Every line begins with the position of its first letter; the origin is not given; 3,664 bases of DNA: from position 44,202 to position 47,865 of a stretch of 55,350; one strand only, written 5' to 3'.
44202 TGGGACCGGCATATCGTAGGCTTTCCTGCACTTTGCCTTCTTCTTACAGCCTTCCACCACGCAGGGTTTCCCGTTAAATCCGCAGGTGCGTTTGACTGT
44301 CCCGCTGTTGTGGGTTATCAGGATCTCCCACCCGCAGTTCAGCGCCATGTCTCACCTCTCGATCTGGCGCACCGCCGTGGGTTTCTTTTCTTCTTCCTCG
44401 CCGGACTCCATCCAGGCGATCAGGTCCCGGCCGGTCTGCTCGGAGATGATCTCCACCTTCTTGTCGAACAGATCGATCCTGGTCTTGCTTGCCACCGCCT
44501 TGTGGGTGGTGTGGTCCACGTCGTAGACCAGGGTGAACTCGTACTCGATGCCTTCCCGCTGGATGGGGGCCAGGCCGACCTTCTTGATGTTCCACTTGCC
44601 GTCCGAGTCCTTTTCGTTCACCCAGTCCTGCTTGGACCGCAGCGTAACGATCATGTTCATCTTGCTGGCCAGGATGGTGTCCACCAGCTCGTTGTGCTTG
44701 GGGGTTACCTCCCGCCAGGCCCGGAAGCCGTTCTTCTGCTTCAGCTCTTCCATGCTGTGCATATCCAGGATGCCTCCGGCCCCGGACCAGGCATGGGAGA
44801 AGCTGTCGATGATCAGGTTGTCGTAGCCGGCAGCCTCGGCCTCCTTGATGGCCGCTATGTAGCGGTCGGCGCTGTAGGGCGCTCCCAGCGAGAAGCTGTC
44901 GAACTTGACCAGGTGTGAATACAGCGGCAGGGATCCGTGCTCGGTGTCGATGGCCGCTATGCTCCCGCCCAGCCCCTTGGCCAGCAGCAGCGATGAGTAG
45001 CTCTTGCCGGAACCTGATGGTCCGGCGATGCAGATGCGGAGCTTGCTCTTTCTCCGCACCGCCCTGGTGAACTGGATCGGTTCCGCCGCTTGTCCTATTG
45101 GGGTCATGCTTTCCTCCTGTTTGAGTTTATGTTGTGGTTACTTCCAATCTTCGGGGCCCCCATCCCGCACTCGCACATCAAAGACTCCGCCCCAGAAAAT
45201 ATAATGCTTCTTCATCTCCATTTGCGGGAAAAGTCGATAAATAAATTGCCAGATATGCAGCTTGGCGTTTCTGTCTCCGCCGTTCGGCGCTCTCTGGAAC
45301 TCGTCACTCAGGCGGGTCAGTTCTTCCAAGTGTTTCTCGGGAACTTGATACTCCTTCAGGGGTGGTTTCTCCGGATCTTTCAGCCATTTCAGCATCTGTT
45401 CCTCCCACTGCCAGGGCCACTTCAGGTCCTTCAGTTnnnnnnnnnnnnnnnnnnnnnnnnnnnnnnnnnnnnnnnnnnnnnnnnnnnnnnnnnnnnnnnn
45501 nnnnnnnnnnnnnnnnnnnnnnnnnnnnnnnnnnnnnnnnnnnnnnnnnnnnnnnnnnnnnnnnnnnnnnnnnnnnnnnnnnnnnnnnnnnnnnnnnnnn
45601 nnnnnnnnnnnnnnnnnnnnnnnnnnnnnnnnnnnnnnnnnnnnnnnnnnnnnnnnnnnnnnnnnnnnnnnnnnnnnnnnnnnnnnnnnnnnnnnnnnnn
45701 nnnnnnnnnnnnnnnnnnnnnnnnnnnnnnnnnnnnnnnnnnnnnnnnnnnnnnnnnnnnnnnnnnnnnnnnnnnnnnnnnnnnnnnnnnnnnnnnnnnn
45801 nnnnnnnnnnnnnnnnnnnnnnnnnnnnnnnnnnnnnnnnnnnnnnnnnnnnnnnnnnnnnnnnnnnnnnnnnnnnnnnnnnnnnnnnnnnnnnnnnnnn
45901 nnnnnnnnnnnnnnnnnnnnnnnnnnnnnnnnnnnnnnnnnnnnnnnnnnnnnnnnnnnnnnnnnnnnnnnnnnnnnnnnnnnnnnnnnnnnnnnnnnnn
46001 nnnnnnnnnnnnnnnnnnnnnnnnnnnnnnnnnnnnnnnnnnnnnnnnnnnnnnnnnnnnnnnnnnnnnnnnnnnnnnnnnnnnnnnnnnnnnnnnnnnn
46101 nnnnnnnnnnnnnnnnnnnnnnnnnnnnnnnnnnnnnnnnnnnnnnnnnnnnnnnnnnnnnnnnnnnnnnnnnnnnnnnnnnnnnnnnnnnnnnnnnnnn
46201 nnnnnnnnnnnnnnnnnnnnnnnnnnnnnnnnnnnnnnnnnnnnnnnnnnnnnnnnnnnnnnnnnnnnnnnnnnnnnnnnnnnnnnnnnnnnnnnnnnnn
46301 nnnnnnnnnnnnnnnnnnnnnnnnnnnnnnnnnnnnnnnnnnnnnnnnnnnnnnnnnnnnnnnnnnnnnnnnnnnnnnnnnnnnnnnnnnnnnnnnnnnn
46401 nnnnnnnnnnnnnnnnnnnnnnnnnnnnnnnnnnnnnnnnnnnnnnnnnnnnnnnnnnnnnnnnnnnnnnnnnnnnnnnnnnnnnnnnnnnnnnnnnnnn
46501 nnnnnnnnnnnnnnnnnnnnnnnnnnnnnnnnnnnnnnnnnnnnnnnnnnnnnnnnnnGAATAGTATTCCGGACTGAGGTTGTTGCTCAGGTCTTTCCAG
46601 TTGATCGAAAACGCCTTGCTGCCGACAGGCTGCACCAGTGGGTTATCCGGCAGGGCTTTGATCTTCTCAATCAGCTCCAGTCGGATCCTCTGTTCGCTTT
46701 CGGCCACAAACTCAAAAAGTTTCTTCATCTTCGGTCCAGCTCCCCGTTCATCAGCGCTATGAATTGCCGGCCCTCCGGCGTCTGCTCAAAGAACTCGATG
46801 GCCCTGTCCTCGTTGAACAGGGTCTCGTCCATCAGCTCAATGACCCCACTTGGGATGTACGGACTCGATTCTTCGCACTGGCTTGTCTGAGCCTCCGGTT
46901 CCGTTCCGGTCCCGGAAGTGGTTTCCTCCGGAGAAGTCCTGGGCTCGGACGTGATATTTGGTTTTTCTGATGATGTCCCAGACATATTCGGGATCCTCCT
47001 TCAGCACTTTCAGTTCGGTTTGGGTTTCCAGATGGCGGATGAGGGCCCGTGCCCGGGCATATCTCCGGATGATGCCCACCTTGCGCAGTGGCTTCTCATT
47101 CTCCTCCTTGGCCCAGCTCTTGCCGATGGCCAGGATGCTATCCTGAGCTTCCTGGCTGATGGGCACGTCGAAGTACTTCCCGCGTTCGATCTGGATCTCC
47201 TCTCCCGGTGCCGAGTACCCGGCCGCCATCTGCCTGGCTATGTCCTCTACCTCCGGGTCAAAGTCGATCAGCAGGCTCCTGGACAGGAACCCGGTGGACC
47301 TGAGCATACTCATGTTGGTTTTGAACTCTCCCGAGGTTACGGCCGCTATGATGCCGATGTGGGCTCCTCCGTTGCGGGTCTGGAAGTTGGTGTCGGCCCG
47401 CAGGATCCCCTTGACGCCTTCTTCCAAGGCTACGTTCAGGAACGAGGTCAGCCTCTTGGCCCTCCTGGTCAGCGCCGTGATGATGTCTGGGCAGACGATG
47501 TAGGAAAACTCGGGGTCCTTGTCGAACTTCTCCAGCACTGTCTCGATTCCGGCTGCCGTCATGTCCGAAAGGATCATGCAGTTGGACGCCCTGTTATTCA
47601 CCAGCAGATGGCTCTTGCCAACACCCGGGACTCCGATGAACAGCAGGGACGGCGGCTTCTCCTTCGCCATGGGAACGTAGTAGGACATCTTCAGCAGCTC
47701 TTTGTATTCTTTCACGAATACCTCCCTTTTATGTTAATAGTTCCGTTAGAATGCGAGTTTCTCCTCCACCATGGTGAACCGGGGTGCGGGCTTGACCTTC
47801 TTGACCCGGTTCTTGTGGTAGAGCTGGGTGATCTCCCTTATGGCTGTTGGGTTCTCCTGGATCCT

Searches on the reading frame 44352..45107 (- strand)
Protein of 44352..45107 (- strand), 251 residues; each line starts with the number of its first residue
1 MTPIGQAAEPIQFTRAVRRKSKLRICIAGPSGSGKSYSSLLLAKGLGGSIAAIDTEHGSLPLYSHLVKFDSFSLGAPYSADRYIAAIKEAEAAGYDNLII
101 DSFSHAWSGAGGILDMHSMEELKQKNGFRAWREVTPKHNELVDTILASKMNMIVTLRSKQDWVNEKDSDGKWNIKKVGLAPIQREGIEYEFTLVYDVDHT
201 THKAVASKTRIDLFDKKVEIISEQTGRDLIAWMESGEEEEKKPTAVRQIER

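Call 80: search_dna_similar(query=window:44352-45107:-, collection=phages, mode=protein, max_rows=12)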
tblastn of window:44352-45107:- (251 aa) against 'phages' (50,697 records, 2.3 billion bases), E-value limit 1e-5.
Records with a match: 415; places in all: 415; records where one place covers at least 80% of the query: 112.
Best place of each record, by identity: <60% 415.
By first word of the organism name: Vibrio 172; Mycobacterium 87; Salmonella 25; Acinetobacter 19; Escherichia 19; Klebsiella 18; Arthrobacter 14; Xanthomonas 10; Bacillus 8; Gordonia 7; and 16 more.
By host as written in the record: - 167; Mycobacterium smegmatis mc2 155 55; Escherichia coli 13; Arthrobacter sp. ATCC 21022 11; Klebsiella pneumoniae 9; Xanthomonas campestris pv. campestris GBBC 1419 8; Vibrio cyclitrophicus 7; Mycobacterium smegmatis mc2155 6; and 82 more.
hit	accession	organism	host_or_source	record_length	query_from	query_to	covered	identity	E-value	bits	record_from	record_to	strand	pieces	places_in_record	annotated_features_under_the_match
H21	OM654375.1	Pseudomonas phage vB_PcuM_ KLEP17-4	Pseudomonas cuatrocienegasensis strain ...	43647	13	236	89%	50.4%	1e-47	174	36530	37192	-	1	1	AAA-ATPase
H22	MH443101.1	Erwinia phage vB_EhrS_59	Erwinia horticola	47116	11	236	90%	45.0%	3e-43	161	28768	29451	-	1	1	RecA-like recombination and repair protein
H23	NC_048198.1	Erwinia phage vB_EhrS_59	Erwinia horticola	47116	11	236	90%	45.0%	3e-43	161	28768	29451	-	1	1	ATP-binding protein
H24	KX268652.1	Acinetobacter phage vB_AbaS_TRS1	Acinetobacter baumannii A118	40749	6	241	94%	42.2%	6e-40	152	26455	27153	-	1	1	putative RecA-like recombination and repairprotein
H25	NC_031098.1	Acinetobacter phage vB_AbaS_TRS1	Acinetobacter baumannii A118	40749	6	241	94%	42.2%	6e-40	152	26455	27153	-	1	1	AAA family ATPase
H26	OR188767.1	Acinetobacter phage BUCTT20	Acinetobacter baumannii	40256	6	241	94%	42.2%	1e-39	150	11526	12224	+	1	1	ATP-binding protein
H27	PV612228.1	Acinetobacter phage LPAB65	Acinetobacter baumannii LAB16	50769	6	241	94%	42.2%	1e-39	150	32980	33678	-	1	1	hypothetical protein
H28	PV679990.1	Acinetobacter phage LPAB85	Acinetobacter baumannii LAB7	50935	6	241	94%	42.2%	1e-39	150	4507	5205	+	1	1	hypothetical protein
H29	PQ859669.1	Acinetobacter phage phi1_092021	Acinetobacter baumannii 090888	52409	6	241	94%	42.2%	1e-39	150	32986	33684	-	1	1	DarB-like antirestriction protein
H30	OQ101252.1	Acinetobacter phage Aclw_8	Acinetobacter baumannii 703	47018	6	241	94%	41.6%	2e-40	153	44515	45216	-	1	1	putative RecA-like recombination and repairprotein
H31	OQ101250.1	Acinetobacter phage Acba_1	Acinetobacter baumannii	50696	6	241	94%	41.6%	2e-40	153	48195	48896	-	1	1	putative RecA-like recombination and repairprotein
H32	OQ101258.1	Acinetobacter phage Acba_16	Acinetobacter baumannii 703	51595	6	241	94%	41.6%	2e-40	153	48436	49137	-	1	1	putative RecA-like recombination and repairprotein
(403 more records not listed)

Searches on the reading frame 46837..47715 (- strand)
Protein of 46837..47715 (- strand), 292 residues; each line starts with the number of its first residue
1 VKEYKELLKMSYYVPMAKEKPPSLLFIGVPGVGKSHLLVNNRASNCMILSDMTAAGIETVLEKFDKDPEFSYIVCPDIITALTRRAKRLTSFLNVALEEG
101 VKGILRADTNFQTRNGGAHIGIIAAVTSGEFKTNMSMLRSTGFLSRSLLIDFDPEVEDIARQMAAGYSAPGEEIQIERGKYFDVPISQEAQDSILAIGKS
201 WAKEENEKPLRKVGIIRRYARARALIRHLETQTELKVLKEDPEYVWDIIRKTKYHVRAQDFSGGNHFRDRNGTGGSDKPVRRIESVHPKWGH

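Call 9: search_protein_families(library=pfam, proteins=[window:46837-47715:-], max_evalue=0.01)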
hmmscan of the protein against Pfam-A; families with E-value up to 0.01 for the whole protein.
window:46837-47715:- (292 aa): 0 families

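Call 10: search_protein_families(library=phrogs, proteins=[window:46837-47715:-], max_evalue=0.01)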
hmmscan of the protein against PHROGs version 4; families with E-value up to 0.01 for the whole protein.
window:46837-47715:- (292 aa): 0 families

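Call 31: search_solved_structures(query=window:46837-47715:-, max_evalue=10)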
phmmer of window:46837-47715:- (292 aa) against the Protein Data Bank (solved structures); distinct sequences matched with E-value up to 10: 7.
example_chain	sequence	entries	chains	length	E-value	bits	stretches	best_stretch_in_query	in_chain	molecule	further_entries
5mwe_C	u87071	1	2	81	0.25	13.7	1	73-111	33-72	Centrosomin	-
9s7l_A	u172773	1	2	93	0.3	13.4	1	73-112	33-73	Centrosomin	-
9t4t_A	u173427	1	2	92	0.31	13.4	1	73-112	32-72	Centrosomin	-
30kx_E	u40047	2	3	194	0.34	13.2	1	209-262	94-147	EF-hand domain-containing protein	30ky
1ixz_A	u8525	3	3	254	0.88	11.9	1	2-38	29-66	ATP-dependent metalloprotease FtsH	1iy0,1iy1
1iy2_A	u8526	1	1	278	0.95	11.7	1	2-38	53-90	ATP-dependent metalloprotease FtsH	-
5bq5_A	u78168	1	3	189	1.3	11.3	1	6-40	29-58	Insertion sequence IS5376 putative ATP-binding protein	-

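Call 82: find_related_loci(query=window:46837-47715:-, collection=metagenome_contigs, flank=10000)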
Query window:46837-47715:- (292 aa) in metagenome_contigs; peptide patterns used: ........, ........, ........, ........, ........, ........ (x = any residue, [..] = any of these).
129 stretches matched a pattern, but none encodes a relative of the query by tblastn (E <= 1e-3).

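Call 89: search_protein_families(library=phrogs, max_evalue=10, proteins=[window:46837-47715:-])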
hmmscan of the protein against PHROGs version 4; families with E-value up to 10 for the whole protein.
window:46837-47715:- (292 aa): 4 families
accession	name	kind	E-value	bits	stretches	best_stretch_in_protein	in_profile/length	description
phrog_6931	-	unknown function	0.064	13.4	1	6-51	168-213/343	-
phrog_50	-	DNA, RNA and nucleotide metabolism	0.085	12.9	1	19-37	367-385/570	DnaC-like helicase loader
phrog_3277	-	DNA, RNA and nucleotide metabolism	0.087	13.6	1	17-38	6-27/168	DnaC-like helicase loader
phrog_12448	-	unknown function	0.16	13.1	1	82-129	1-45/91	-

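Call 97: search_protein_families(library=ncbifam, max_evalue=0.1, proteins=[window:46837-47715:-])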
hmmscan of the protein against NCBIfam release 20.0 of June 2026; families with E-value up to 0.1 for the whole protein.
window:46837-47715:- (292 aa): 2 families
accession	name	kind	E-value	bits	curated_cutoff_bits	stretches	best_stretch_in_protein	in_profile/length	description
TIGR03420.1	DnaA_homol_Hda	equivalog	0.023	14.2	194.8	1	16-100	33-123/226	DnaA regulatory inactivator Hda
NF005304.0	PRK06835.1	equivalog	0.089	11.9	215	0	9-38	171-200/330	ATP-binding protein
